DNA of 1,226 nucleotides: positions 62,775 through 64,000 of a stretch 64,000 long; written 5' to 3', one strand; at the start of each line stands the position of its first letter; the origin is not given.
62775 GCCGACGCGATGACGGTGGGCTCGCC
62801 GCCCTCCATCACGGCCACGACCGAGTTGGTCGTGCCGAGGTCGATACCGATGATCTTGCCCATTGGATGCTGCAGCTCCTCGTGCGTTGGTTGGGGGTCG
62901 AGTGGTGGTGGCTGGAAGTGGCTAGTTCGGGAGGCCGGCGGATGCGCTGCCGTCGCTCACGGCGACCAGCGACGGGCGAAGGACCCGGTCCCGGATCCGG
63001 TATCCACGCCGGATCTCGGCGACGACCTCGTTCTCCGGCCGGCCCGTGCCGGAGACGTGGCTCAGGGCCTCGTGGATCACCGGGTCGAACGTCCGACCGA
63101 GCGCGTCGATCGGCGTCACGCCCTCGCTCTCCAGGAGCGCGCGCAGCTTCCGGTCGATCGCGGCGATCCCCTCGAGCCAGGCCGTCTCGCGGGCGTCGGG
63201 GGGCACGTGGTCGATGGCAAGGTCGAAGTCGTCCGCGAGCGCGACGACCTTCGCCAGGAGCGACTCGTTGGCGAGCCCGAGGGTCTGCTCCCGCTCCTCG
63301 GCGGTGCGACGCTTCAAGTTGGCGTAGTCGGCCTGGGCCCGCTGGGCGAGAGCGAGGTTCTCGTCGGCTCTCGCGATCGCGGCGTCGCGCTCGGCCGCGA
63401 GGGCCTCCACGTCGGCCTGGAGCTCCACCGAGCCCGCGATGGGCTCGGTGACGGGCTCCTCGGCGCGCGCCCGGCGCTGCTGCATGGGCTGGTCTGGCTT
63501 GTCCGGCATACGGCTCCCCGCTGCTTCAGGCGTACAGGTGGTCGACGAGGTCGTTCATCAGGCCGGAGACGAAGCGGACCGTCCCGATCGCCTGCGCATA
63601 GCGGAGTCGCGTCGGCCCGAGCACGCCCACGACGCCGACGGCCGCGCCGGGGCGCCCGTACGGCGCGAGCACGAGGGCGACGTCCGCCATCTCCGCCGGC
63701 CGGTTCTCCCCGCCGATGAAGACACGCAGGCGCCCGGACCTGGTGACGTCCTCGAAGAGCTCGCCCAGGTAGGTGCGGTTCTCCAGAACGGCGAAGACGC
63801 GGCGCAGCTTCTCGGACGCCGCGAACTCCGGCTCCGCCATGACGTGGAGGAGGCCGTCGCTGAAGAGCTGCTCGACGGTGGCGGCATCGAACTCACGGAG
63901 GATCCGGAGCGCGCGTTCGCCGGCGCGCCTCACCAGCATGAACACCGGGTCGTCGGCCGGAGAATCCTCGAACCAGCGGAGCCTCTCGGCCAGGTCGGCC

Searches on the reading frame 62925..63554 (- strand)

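Call 42: search_protein_families(library=pfam, proteins=[window:62925-63554:-], max_evalue=0.001)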
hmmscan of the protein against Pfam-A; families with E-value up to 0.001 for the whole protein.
window:62925-63554:- (210 aa): 1 family
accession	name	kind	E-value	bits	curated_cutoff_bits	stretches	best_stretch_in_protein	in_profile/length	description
PF01025.24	GrpE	-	1.9e-36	125.7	25.8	1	43-200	7-164/165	GrpE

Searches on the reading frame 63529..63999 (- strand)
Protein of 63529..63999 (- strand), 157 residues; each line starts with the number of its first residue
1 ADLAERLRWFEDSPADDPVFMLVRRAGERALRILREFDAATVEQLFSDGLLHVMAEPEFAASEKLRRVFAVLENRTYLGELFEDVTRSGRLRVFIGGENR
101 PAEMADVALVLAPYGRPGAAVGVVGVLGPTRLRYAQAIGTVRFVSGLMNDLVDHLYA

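Call 42: search_protein_families(library=pfam, proteins=[window:63529-63999:-], max_evalue=0.001)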
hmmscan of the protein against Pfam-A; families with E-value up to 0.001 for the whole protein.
window:63529-63999:- (157 aa): 1 family
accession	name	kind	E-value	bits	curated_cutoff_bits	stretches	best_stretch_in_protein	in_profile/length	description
PF01628.27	HrcA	-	6.9e-23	82.2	22.2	1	29-138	111-215/215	HrcA protein C terminal domain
